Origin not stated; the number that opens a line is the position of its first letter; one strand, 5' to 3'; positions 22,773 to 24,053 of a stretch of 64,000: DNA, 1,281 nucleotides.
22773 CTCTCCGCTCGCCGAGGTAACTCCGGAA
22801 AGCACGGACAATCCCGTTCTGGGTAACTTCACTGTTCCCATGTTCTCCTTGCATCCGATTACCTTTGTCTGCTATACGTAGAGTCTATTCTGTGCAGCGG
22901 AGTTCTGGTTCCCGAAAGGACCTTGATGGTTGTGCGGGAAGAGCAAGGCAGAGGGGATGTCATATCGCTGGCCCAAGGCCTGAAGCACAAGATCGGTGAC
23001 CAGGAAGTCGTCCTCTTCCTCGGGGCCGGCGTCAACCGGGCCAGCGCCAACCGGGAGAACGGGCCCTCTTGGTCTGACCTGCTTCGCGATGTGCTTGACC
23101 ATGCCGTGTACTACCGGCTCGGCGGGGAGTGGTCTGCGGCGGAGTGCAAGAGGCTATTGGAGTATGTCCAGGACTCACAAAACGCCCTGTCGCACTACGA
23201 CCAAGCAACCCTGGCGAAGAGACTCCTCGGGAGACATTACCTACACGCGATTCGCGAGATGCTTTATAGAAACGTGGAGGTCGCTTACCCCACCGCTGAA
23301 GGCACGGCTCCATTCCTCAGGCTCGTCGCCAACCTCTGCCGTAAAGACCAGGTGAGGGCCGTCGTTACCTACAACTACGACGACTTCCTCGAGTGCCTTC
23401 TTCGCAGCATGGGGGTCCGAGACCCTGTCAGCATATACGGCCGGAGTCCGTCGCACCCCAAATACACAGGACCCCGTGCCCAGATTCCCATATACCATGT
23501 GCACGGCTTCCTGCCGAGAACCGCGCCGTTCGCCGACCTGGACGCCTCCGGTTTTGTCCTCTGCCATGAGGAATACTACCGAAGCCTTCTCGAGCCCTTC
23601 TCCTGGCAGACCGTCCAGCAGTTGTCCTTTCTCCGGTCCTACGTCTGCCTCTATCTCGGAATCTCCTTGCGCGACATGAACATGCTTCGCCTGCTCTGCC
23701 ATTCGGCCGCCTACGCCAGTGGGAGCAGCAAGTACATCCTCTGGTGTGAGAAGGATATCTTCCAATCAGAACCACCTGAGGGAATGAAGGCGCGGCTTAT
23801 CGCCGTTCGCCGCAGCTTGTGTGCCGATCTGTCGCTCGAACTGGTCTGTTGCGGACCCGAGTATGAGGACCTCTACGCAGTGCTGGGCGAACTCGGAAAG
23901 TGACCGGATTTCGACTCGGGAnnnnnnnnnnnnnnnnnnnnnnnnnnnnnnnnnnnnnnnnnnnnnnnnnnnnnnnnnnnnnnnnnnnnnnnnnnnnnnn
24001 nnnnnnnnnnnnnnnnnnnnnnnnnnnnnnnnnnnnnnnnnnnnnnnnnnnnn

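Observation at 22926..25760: SIR2-like effector plus tandem KaiC/RecA-like ATPase: candidate undescribed NAD+-depletion defence cassette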

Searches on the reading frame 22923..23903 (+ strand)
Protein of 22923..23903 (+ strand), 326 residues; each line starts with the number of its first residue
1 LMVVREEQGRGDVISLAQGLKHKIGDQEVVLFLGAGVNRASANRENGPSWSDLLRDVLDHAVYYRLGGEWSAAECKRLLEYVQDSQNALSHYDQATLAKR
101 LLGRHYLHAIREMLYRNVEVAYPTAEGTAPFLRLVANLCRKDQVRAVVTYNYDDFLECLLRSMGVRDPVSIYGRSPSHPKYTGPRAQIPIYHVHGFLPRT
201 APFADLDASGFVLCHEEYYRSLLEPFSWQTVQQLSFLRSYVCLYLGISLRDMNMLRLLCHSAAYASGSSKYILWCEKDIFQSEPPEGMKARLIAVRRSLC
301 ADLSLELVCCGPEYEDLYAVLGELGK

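Call 4: search_protein_families(library=pfam, proteins=[window:22923-23903:+], max_evalue=1)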
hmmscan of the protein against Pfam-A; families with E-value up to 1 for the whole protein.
window:22923-23903:+ (326 aa): 1 family
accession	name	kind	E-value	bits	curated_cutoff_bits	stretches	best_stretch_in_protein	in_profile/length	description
PF13289.12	SIR2_2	-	4.6e-10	40.2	24.5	1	146-272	2-118/141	SIR2-like domain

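Call 5: search_protein_families(library=padloc, proteins=[window:22923-23903:+], max_evalue=1)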
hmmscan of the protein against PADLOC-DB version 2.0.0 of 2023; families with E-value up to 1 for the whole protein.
window:22923-23903:+ (326 aa): 6 families
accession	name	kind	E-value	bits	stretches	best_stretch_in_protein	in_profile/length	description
PDLC05060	PDC-S65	-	0.0011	16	1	133-169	36-71/503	-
PDLC05061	PDC-S65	-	0.0028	15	1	134-169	129-164/592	-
PDLC00407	ThsA1|ThsA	-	0.0082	12.8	0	144-260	103-207/478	STALD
PDLC04967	PDC-S25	-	0.018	12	1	145-258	147-248/528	-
PDLC04087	SIR2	-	0.023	11.6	1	123-165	110-153/343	-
PDLC04968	PDC-S25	-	0.028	11.4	1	137-160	135-156/517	-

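Call 6: search_protein_families(library=ncbifam, proteins=[window:22923-23903:+], max_evalue=1)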
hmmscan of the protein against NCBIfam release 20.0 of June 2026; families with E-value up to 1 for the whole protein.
window:22923-23903:+ (326 aa): 0 families

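Call 7: find_homologous_proteins(query=window:22923-23903:+)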
Query window:22923-23903:+ (326 aa): 171 proteins with E <= 0.001 among 2070 candidates; the best 120 are listed.
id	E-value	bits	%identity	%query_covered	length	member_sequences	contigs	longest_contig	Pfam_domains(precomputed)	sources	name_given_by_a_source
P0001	3.3e-220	748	100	100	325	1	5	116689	PF13289.13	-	-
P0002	2.2e-95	338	52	95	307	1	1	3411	PF13289.13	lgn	-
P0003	3.0e-76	275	43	96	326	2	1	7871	PF13289.13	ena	-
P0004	7.1e-74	267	41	98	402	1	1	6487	PF13289.13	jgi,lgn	jgi:hypothetical protein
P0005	7.5e-74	267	44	95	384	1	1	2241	PF13289.13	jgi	jgi:hypothetical protein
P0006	5.6e-69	251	41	98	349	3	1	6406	PF13289.13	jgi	-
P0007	4.2e-61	225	40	94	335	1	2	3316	PF13289.13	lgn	-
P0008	4.9e-53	199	42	86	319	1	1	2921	PF13289.13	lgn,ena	-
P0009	4.2e-43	166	35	89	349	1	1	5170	PF13289.13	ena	-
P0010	1.7e-42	164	36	91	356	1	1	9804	PF13289.13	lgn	-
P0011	4.2e-42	163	36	91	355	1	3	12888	PF13289.13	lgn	-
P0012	9.9e-42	162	36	89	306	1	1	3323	PF13289.13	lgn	-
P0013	1.0e-41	161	34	91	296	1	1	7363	PF13289.13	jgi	jgi:hypothetical protein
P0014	4.4e-41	159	36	98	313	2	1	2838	PF13289.13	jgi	jgi:hypothetical protein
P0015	5.1e-40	156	33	98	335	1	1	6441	PF13289.13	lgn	-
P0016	2.5e-38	150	37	78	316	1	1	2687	PF13289.13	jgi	-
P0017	5.3e-37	146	38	70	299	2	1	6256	PF13289.13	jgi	-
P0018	2.8e-36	144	33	91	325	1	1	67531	PF13289.13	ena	-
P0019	8.6e-36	142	32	91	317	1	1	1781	PF13289.13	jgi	jgi:hypothetical protein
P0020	1.3e-35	141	30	94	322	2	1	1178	PF13289.13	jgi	jgi:hypothetical protein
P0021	1.8e-35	141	36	60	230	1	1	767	PF13289.13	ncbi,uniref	ncbi:unnamed protein product [marine sediment metagenome]|uniref:Uncharacterized protein n=1 Tax=mar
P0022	1.2e-33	135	31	92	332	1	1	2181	PF13289.13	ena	-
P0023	2.0e-33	134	35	75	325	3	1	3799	PF13289.13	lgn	-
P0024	2.3e-33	134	33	75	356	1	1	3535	PF13289.13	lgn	-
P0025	6.7e-33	132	31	78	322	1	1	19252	PF13289.13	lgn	-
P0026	1.3e-32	132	30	88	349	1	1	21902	PF13289.13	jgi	-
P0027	2.0e-32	131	30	90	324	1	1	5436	PF13289.13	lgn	-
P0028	2.2e-32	131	31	86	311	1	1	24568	PF13289.13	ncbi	-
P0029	2.5e-32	131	34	76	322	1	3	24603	PF13289.13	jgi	jgi:hypothetical protein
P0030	3.7e-32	130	34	75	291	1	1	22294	PF13289.13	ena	-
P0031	6.6e-32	129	33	75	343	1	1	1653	PF13289.13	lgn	-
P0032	6.1e-31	126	34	77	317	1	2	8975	PF13289.13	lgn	-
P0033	4.7e-30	123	29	92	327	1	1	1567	PF13289.13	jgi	jgi:hypothetical protein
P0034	6.6e-30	123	31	77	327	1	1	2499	PF13289.13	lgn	-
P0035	2.4e-29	121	32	79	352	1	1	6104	PF13289.13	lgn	-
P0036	4.0e-29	120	30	87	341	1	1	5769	PF13289.13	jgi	jgi:hypothetical protein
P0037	8.8e-29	119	29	92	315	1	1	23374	PF13289.13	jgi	jgi:hypothetical protein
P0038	1.9e-28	118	37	55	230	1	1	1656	PF13289.13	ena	-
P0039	3.6e-28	117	29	94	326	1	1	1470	PF13289.13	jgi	jgi:hypothetical protein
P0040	1.3e-27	115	32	76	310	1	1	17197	PF13289.13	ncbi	-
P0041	5.5e-27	113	30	82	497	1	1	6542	PF13289.13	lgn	-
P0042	1.1e-26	112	32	58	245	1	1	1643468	PF13289.13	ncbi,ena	-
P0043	1.2e-25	109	33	81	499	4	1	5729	PF13289.13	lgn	-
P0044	1.2e-25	109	34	79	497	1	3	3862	PF13289.13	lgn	-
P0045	1.3e-25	109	34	77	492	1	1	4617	PF13289.13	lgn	-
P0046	7.6e-25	106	34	73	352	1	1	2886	PF13289.13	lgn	-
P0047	1.1e-24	105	32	78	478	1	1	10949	PF13289.13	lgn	-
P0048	1.4e-24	105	29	95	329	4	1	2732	PF13289.13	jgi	jgi:hypothetical protein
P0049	2.4e-24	104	32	81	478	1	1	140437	PF13289.13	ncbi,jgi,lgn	ncbi:MAG TPA: SIR2 family protein [Symbiobacteriaceae bacterium]|jgi:hypothetical protein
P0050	2.5e-24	104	34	71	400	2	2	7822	PF13289.13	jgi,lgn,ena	jgi:hypothetical protein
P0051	2.6e-24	104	32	75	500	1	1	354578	PF13289.13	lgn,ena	-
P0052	3.8e-24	104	32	75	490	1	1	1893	PF13289.13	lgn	-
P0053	7.2e-24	103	32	71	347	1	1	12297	PF13289.13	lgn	-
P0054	7.2e-24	103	31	82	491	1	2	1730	PF13289.13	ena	-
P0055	1.0e-23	102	29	85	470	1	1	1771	PF13289.13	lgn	-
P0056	1.5e-23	102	32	80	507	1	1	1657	PF13289.13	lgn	-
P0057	2.0e-23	101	32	85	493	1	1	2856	PF13289.13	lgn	-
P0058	2.0e-23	101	32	87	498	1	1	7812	PF13289.13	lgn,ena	-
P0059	4.5e-23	100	34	71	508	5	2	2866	PF13289.13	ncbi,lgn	-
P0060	6.2e-23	100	30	87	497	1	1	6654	PF13289.13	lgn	-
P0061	1.3e-22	99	32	85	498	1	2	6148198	PF13289.13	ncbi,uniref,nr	ncbi:hypothetical protein AXY43_03965 [Clostridium sp. MF28]|uniref:SIR2 family protein n=1 Tax=Clos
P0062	1.4e-22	99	31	75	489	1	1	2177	PF13289.13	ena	-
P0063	1.8e-22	98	32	77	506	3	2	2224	PF13289.13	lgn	-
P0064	1.8e-22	98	29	78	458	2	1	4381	PF13289.13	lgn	-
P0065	1.9e-22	98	31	85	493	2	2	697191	PF13289.13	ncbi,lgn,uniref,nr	ncbi:SIR2 family protein [Clostridium botulinum]|uniref:SIR2 family protein n=1 Tax=Clostridium botu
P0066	2.1e-22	98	31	85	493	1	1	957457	PF13289.13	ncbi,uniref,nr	ncbi:SIR2 family protein [Clostridium botulinum]|uniref:SIR2 family protein n=1 Tax=Clostridium botu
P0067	2.1e-22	98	32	71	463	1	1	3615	PF13289.13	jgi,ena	jgi:hypothetical protein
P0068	2.7e-22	98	31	86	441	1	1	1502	PF13289.13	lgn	-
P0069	7.0e-22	96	34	71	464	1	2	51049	PF13289.13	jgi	jgi:hypothetical protein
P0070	7.9e-22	96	31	74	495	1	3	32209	PF13289.13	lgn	-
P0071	2.2e-21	95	29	85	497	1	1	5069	PF13289.13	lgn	-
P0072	2.6e-21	94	25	94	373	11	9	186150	PF13289.13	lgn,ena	-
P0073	3.9e-21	94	30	77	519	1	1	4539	PF13289.13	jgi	jgi:hypothetical protein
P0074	4.8e-21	94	30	76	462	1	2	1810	PF13289.13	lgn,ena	-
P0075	5.2e-21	93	32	74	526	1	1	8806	PF13289.13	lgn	-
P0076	5.5e-21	93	31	78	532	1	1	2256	PF13289.13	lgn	-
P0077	8.7e-21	93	33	73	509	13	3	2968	PF13289.13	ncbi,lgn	-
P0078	9.1e-21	93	34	73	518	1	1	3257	PF13289.13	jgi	jgi:hypothetical protein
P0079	1.2e-20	92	31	83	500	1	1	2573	PF13289.13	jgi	jgi:hypothetical protein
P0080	1.8e-20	92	29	78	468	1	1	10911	PF13289.13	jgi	jgi:hypothetical protein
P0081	3.6e-20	91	30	71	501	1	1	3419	PF13289.13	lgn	-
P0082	5.0e-20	90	29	75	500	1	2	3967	PF13289.13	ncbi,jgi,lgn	jgi:hypothetical protein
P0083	5.1e-20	90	28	94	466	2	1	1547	PF13289.13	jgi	jgi:hypothetical protein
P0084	7.2e-20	90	29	82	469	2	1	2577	PF13289.13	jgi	jgi:hypothetical protein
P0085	1.0e-19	89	33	71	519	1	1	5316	PF13289.13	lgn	-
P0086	1.0e-19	89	34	72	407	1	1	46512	PF13289.13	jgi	jgi:hypothetical protein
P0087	1.2e-19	89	28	88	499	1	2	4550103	PF13289.13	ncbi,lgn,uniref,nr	ncbi:SIR2 family protein [Clostridium estertheticum]|uniref:SIR2-like domain-containing protein n=1 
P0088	1.6e-19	89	32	72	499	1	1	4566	PF13289.13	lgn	-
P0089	1.6e-19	88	32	79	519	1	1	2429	PF13289.13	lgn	-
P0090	2.8e-19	88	27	83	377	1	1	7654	PF13289.13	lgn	-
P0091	4.1e-19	87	31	76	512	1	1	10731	PF13289.13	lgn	-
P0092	6.0e-19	87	30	75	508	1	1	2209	PF13289.13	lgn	-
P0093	6.7e-19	86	27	79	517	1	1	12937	PF13289.13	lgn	-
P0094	8.1e-19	86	32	73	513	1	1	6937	PF13289.13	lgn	-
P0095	1.0e-18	86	32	76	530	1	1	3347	PF13289.13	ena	-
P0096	1.2e-18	86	30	87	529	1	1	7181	PF13289.13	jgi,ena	jgi:hypothetical protein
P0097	1.2e-18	86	30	71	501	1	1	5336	PF13289.13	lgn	-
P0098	1.4e-18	85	31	78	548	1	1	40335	PF13289.13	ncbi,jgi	jgi:hypothetical protein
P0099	1.6e-18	85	26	91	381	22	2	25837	PF13289.13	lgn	-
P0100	8.1e-18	83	28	85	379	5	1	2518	PF13289.13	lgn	-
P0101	8.6e-18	83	30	55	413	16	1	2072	PF13289.13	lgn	-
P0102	8.7e-18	83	33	94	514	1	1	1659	PF13289.13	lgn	-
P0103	1.0e-17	83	32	71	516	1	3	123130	PF13289.13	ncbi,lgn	-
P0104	1.1e-17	83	28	71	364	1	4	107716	PF13289.13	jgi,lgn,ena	-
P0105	1.1e-17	82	33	70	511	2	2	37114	PF13289.13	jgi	-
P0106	1.2e-17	82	27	90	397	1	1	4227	PF13289.13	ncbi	ncbi:MAG: SIR2 family protein, partial [archaeon]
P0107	1.7e-17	82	32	71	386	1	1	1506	PF13289.13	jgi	jgi:hypothetical protein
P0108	1.8e-17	82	31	78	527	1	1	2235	PF13289.13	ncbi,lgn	-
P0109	1.9e-17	82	29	92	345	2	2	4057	PF13289.13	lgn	-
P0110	4.4e-17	80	34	61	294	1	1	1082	PF13289.13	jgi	jgi:hypothetical protein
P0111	6.2e-17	80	28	74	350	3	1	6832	PF13289.13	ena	-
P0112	6.3e-17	80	31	73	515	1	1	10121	PF13289.13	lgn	-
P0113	1.1e-16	79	26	97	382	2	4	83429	PF13289.13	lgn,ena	-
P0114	1.1e-16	79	30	74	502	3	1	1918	PF13289.13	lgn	-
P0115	1.8e-16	78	28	75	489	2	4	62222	PF13289.13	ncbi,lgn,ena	-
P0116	2.0e-16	78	29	87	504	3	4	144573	PF13289.13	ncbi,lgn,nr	ncbi:hypothetical protein E5T98_21545 [Vibrio vulnificus]|nr:hypothetical protein [Vibrio vulnificus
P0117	2.7e-16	78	28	75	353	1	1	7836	PF13289.13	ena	-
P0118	2.9e-16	78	25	91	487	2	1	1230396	PF13289.13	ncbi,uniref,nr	ncbi:SIR2 family protein [Fictibacillus halophilus]|uniref:SIR2 family protein n=1 Tax=Fictibacillus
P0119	3.2e-16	78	22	94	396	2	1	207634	PF13289.13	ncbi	-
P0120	5.1e-16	77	28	71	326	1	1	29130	PF13289.13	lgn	-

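Call 17: search_solved_structures(query=window:22923-23903:+, max_evalue=1, show_alignments=3)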
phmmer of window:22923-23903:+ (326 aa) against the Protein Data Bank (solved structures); distinct sequences matched with E-value up to 1: 2.
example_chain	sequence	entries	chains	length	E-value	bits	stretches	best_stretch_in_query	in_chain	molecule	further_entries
9r3e_B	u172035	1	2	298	0.0061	19.1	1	26-279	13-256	Protein FAM118B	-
2fom_B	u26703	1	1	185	0.66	12.5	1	44-79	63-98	polyprotein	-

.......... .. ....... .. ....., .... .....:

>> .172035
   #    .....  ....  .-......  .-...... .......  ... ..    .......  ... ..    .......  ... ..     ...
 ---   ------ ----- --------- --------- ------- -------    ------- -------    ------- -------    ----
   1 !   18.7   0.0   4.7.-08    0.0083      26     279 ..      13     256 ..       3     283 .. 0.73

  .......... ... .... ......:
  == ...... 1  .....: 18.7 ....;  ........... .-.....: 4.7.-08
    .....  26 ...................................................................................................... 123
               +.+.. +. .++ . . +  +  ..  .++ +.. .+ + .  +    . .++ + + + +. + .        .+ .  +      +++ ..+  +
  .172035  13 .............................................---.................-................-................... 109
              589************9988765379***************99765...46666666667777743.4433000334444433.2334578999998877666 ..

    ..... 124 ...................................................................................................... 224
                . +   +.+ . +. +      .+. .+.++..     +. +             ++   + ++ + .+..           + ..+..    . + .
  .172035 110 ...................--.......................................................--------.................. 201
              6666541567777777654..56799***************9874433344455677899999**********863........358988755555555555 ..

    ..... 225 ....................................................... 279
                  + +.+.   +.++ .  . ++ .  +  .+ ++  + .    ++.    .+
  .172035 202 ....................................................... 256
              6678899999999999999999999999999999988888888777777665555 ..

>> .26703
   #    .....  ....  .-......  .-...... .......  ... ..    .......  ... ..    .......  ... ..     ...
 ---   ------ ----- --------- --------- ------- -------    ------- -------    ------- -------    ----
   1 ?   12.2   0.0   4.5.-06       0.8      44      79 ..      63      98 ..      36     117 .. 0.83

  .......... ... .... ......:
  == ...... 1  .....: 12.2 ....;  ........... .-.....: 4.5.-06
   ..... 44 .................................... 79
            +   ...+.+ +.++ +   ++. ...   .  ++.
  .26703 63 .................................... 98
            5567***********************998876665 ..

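Call 32: find_encoding_contigs(protein=P0001, flank=10000, max_places=3)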
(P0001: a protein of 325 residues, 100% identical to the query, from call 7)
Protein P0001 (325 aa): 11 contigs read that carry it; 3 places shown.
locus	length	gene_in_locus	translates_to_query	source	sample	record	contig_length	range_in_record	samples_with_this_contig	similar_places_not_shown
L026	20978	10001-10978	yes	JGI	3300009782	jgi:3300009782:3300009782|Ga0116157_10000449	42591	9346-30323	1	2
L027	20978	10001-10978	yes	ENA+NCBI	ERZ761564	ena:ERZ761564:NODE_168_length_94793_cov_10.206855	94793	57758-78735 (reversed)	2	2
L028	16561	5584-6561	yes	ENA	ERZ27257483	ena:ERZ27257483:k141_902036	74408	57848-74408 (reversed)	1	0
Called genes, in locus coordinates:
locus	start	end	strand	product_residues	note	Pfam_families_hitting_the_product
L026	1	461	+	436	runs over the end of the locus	PF01590:GAF, PF13185:GAF_2, PF13492:GAF_3 (weak), PF00512:HisKA, PF02518:HATPase_c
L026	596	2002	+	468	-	PF04055:Radical_SAM, PF06968:BATS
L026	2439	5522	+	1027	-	-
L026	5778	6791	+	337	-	PF18152:DAHP_snth_FXD, PF00793:DAHP_synth_1, PF03102:NeuB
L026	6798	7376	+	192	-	PF04079:SMC_ScpB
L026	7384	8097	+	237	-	PF01479:S4, PF00849:PseudoU_synth_2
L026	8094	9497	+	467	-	PF01554:MatE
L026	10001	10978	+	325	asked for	PF13289:SIR2_2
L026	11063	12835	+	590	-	PF06745:ATPase (faint), PF13481:AAA_25 (faint), PF20720:nSTAND3 (weak)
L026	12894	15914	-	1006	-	PF00989:PAS, PF08448:PAS_4, PF13426:PAS_9, PF00989:PAS, PF08447:PAS_3, PF13426:PAS_9, PF00989:PAS, PF08448:PAS_4, +13 more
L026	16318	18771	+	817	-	PF13757:VIT_2, PF08487:VIT, PF00092:VWA, PF13519:VWA_2, PF13768:VWA_3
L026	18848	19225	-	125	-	PF03330:DPBB_1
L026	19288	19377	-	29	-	-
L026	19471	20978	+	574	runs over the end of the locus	PF13625:Helicase_C_3, PF04851:ResIII, PF16203:ERCC3_RAD25_C, PF00271:Helicase_C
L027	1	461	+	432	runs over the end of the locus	PF13185:GAF_2, PF01590:GAF, PF13492:GAF_3 (weak), PF00512:HisKA, PF02518:HATPase_c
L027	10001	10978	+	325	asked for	PF13289:SIR2_2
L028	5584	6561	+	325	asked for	PF13289:SIR2_2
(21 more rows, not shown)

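Call 40: predict_structure(alignment_id=A2)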
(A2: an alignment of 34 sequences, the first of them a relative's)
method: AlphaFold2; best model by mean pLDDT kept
length: 325 residues; sequences in the alignment: 34
mean_pLDDT: 87.7   pTM: 0.89
mean pLDDT of the five models: 87.7, 87.4, 86.6, 85.8, 85.7
residues with pLDDT >= 90: 224; 70-90: 60; 50-70: 32; < 50: 9
segments of 3 or more residues with pLDDT < 50: 1-6
pLDDT, mean of each block of 10 residues (from residue 1): 48 93 97 79 62 95 97 97 84 96 94 82 73 95 96 93 92 62 86 90 77 90 85 95 93 93 88 93 94 96 96 94 94
secondary structure, 60 per line:
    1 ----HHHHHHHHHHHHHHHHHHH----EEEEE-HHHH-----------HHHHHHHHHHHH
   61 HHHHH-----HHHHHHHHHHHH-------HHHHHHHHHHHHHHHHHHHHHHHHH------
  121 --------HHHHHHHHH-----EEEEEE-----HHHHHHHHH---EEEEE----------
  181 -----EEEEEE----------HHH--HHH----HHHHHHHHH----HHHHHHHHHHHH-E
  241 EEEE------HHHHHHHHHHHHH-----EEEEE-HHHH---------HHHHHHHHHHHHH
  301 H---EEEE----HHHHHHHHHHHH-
elements in order: H5-23 E28-32 H34-37 H49-65 H71-82 H90-114 H129-137 E143-148 H154-162 E166-170 E186-191 H214-222 H227-238 E240-244 H251-263 E269-273 H275-278 H288-301 E305-308 H313-324

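Call 44: fold_search(model_id=the predicted structure, library=pdb)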
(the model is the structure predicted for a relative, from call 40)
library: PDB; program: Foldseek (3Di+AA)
matches with E <= 10: 771; with E <= 0.001: 94
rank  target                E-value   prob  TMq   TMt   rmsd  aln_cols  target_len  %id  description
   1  9jap_A                3.6e-10  1.00  0.56  0.25   6.2       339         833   16  Helical structure of EfAvs5(SIR2-STAND) (released 2025-03-19)
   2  9v0g_E                5.3e-10  1.00  0.63  0.72   4.4       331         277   14  Helical structure of KomBC Complex (released 2025-12-17)
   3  8wld_J                1.1e-09  1.00  0.58  0.56   8.6       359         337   16  Cryo-EM structure of SIR2/HerA antiphage complex (released 2024-09-11)
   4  8bto_A                1.4e-09  1.00  0.65  0.46   4.8       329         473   15  Helical structure of BcThsA in complex with 1''-3'gcADPR (released 2024-02-21)
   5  9v12_i                1.9e-09  1.00  0.57  0.65   5.9       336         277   15  Helical structure of KomBCMUT in complex with dITP and NAD (released 2025-12-24)
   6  8wld_H                2.4e-09  1.00  0.57  0.55   8.0       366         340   15  Cryo-EM structure of SIR2/HerA antiphage complex (released 2024-09-11)
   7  8wld_R                4.7e-09  1.00  0.55  0.53   8.7       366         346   15  Cryo-EM structure of SIR2/HerA antiphage complex (released 2024-09-11)
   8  8wld_P                5.5e-09  1.00  0.56  0.53   8.9       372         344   16  Cryo-EM structure of SIR2/HerA antiphage complex (released 2024-09-11)
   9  8btp_A                6.8e-09  1.00  0.65  0.46   4.6       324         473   14  Helical structure of BcThsA in complex with 1''-3'gc(etheno)ADPR (released 2024-02-21)
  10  6lhx_C                8.5e-09  1.00  0.56  0.42   6.8       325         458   15  Crystal structure of ThsA (released 2020-06-24)
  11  8zsf_A                9.5e-09  1.00  0.60  0.71   4.8       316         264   18  CryoEM Helical Structure of KomC (released 2025-12-10)
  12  9xvc_E                1.3e-08  1.00  0.61  0.73   5.7       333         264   19  Cryo-EM Helical Structure of the dITP-KomBC(H146N) Complex with NAD Fragments (released 2026-01-21)
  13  9r3e_B                1.8e-08  1.00  0.62  0.67   4.6       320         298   18  Human FAM118B(34-334) 2 protomers (released 2025-11-26)
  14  8w9l_A                1.9e-08  1.00  0.61  0.56   6.7       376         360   16  Cryo-EM structure of PsSIR2 (released 2024-09-11)
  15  8w56_A                2.0e-08  1.00  0.62  0.23   6.1       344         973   15  Cryo-EM structure of DSR2-DSAD1 state 1 (released 2024-05-01)
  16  8wld_E                2.3e-08  1.00  0.56  0.53   8.5       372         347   14  Cryo-EM structure of SIR2/HerA antiphage complex (released 2024-09-11)
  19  8wld_Q                3.7e-08  1.00  0.56  0.54   7.6       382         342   14  Cryo-EM structure of SIR2/HerA antiphage complex (released 2024-09-11)
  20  8wld_K                4.1e-08  1.00  0.56  0.55   8.6       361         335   17  Cryo-EM structure of SIR2/HerA antiphage complex (released 2024-09-11)
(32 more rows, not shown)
